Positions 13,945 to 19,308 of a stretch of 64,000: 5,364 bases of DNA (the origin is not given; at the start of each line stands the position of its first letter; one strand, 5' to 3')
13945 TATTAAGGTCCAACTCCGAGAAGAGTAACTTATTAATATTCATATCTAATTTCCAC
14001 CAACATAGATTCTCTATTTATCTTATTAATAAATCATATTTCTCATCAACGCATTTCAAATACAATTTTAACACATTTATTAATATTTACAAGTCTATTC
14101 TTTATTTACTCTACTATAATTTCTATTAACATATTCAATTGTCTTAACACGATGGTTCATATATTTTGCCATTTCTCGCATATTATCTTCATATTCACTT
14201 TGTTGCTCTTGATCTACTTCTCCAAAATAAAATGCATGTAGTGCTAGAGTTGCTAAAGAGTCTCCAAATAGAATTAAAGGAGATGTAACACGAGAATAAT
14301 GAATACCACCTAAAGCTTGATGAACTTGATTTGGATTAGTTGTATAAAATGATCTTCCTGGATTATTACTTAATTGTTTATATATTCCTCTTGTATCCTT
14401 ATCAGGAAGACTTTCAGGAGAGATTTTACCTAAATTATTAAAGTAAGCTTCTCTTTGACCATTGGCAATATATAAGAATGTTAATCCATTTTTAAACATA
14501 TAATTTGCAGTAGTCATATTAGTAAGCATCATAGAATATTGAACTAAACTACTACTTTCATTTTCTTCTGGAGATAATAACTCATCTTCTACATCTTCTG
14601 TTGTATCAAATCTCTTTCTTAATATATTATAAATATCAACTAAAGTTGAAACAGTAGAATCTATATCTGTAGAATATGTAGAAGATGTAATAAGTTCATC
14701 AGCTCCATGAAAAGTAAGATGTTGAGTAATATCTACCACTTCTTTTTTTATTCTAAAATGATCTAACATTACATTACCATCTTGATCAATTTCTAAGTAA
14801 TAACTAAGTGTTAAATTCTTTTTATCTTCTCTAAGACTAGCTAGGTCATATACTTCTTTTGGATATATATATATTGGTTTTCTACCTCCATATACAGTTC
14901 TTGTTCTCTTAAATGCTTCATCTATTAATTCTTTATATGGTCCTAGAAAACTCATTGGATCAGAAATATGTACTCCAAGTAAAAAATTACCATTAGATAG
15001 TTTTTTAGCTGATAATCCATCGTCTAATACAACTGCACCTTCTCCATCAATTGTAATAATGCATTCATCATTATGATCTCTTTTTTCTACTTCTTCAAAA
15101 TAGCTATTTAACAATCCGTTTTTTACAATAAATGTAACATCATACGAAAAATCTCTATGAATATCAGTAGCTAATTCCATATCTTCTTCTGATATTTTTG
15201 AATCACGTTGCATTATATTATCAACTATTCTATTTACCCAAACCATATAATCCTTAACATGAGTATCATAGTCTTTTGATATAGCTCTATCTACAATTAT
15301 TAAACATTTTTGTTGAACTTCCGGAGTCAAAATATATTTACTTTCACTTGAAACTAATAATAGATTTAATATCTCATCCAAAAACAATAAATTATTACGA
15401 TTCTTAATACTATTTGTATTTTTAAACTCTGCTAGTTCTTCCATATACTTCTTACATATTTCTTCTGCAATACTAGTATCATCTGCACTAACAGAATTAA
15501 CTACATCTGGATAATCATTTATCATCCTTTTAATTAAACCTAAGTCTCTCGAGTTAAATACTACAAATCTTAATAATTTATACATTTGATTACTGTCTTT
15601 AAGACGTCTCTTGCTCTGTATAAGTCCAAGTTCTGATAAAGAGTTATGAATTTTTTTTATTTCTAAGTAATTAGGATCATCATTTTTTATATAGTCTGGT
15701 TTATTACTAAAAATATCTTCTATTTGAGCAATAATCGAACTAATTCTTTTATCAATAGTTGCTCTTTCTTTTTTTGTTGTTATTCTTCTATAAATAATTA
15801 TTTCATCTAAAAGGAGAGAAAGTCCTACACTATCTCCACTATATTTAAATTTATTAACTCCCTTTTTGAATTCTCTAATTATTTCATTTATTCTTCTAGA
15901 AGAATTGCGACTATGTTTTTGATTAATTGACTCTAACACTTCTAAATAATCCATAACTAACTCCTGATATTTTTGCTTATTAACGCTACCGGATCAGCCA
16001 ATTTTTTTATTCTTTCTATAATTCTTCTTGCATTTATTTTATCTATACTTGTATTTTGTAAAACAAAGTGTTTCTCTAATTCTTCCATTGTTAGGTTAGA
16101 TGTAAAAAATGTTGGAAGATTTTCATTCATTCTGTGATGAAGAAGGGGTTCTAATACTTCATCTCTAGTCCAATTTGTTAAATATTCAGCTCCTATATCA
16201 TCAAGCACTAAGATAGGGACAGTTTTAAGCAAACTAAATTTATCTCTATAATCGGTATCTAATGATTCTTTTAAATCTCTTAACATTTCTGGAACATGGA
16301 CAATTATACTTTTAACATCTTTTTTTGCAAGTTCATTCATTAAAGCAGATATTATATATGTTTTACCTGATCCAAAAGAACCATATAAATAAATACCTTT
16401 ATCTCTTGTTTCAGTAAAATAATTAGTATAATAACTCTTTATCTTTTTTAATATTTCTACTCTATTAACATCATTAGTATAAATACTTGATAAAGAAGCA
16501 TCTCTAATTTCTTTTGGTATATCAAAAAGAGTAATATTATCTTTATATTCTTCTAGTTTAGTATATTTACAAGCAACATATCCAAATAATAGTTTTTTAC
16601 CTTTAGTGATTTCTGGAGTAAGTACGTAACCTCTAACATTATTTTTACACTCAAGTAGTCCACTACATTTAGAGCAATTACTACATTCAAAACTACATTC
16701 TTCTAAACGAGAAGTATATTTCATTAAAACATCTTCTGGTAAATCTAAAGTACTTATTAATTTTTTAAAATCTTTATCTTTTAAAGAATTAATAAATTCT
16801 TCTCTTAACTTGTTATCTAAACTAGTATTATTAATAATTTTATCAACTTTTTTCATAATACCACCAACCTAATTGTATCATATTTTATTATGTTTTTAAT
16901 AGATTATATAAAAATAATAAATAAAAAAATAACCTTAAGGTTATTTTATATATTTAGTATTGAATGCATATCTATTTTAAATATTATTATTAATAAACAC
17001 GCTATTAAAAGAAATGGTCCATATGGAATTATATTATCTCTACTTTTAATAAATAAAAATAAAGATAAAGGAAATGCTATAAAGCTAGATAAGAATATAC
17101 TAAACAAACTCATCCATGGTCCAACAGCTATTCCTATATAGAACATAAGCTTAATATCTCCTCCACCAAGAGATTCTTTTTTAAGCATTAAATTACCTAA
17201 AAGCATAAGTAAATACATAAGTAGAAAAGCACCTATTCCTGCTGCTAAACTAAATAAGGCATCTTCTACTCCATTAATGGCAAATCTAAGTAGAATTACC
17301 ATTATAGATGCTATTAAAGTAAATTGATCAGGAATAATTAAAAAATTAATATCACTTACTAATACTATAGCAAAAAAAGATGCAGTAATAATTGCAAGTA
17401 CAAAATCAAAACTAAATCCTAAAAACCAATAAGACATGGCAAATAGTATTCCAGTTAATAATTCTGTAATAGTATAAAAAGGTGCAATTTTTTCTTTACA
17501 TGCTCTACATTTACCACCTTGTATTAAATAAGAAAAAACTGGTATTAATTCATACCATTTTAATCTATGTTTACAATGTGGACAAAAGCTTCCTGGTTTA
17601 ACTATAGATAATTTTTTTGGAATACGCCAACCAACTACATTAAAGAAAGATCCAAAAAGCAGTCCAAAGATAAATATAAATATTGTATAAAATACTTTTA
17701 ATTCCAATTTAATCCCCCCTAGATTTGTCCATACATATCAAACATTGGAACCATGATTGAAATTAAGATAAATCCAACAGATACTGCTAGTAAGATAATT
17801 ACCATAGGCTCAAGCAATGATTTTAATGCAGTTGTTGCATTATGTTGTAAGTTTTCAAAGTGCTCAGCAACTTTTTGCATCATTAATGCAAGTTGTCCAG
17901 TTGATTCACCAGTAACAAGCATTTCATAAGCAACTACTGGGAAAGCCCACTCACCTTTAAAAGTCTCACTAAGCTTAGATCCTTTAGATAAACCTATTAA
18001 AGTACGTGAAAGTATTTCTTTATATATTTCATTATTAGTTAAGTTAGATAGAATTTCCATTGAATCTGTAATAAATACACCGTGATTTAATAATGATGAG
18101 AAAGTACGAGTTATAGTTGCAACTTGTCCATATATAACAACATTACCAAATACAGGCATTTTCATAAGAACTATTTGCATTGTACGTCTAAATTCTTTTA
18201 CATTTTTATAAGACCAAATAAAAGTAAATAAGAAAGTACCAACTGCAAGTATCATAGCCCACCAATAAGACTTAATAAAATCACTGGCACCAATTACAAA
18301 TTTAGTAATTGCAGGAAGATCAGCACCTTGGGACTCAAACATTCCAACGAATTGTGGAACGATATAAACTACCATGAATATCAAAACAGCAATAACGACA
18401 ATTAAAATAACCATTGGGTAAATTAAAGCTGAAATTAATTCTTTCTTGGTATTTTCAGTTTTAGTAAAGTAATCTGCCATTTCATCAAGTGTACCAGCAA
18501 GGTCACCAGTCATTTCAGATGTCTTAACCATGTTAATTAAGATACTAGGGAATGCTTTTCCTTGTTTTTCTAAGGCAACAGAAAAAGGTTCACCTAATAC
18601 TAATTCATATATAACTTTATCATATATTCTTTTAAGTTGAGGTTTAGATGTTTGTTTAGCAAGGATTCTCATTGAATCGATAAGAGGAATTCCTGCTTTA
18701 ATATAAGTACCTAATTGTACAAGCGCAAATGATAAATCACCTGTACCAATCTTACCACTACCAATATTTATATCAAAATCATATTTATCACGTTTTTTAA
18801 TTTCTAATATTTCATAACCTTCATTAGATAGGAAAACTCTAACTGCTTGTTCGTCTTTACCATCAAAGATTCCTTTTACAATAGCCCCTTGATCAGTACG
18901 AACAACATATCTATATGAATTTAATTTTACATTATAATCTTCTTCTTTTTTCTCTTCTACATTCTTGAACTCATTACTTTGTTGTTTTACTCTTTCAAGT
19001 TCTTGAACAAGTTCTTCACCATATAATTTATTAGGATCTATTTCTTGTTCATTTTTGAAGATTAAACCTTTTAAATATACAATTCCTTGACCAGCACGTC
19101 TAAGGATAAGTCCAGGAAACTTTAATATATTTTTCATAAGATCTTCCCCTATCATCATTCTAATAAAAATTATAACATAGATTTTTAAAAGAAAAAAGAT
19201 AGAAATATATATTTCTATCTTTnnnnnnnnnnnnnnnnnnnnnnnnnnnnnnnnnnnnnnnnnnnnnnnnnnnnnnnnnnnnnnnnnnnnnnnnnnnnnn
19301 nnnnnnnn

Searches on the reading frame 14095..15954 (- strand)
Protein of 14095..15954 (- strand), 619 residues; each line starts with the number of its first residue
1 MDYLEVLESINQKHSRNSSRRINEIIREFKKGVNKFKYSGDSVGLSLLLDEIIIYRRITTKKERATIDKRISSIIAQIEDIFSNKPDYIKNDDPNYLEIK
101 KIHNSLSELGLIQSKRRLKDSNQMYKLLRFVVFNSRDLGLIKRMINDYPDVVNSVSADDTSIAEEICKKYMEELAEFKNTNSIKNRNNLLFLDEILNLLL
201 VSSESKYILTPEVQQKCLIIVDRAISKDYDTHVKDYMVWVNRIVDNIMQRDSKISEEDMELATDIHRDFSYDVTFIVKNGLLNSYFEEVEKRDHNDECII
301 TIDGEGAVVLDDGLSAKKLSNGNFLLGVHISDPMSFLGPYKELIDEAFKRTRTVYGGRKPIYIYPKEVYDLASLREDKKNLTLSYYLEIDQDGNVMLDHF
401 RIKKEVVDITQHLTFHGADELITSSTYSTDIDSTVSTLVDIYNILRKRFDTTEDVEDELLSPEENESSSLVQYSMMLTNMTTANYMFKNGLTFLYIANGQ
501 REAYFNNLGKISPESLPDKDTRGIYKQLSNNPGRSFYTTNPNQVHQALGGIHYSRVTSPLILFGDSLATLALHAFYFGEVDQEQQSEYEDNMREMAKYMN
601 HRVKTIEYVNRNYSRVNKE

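Call 21: search_protein_families(library=pfam, proteins=[window:14095-15954:-], max_evalue=0.001)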
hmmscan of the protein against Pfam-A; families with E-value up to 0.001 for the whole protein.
window:14095-15954:- (619 aa): 1 family
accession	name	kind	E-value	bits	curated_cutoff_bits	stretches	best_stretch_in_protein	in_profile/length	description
PF00773.25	RNB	-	6e-34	118.2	29.3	1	292-576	2-324/326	RNB domain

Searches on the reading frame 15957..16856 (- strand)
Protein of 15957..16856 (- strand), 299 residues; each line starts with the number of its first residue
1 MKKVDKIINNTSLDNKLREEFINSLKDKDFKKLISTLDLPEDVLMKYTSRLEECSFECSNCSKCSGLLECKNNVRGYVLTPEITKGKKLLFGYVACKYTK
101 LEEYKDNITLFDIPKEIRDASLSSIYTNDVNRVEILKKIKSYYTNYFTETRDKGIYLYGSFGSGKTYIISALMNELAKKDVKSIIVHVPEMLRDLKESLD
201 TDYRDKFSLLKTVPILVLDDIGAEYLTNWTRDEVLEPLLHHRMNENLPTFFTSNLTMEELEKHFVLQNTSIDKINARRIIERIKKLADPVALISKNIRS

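Call 21: search_protein_families(library=pfam, proteins=[window:15957-16856:-], max_evalue=0.001)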
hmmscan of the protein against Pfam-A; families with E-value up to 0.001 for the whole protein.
window:15957-16856:- (299 aa): 5 families
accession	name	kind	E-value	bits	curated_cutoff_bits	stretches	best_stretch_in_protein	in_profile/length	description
PF01695.23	IstB_IS21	-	1.4e-09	38.2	24.1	1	137-264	78-203/238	IstB-like ATP binding protein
PF00004.35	AAA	-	1.3e-05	26.1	21.2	1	155-225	1-70/131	ATPase family associated with various cellular activities (AAA)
PF00308.24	Bac_DnaA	-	8.8e-05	23.2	23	1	154-254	36-138/162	Bacterial DnaA ATPAse domain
PF04851.21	ResIII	-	0.00017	22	22.5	0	138-191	18-63/164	Type III restriction enzyme, res subunit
PF13671.12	AAA_33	-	0.00024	21.9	27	0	5-47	72-114/143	AAA domain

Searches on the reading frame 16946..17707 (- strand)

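Call 21: search_protein_families(library=pfam, proteins=[window:16946-17707:-], max_evalue=0.001)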
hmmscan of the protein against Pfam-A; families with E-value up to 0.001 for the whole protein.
window:16946-17707:- (253 aa): 2 families
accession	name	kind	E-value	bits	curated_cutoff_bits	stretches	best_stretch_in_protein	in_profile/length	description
PF06750.18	A24_N_bact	-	5.4e-34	116.5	23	1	13-94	1-82/84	Bacterial Peptidase A24 N-terminal domain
PF01478.23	Peptidase_A24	-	5.6e-12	46.5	26.5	1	107-215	2-103/104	Type IV leader peptidase family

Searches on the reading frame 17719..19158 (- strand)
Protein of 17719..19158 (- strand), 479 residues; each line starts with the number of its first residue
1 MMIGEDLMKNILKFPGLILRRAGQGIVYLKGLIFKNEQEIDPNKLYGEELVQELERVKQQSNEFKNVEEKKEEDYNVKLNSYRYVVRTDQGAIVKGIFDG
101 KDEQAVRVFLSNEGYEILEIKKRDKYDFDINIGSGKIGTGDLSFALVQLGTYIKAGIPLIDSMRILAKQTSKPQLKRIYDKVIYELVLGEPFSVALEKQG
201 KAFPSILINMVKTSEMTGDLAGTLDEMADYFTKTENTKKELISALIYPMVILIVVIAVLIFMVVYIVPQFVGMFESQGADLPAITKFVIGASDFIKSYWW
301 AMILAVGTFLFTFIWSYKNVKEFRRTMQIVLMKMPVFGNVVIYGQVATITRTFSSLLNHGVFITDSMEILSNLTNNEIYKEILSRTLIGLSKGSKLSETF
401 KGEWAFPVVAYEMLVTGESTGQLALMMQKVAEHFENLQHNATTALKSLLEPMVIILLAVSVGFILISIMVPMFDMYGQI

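Call 21: search_protein_families(library=pfam, proteins=[window:17719-19158:-], max_evalue=0.001)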
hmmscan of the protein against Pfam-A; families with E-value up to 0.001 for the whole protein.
window:17719-19158:- (479 aa): 1 family
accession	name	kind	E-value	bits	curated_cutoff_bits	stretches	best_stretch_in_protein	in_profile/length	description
PF00482.28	T2SSF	-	8e-53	178.1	25.2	2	147-268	3-125/125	Type II secretion system (T2SS), protein F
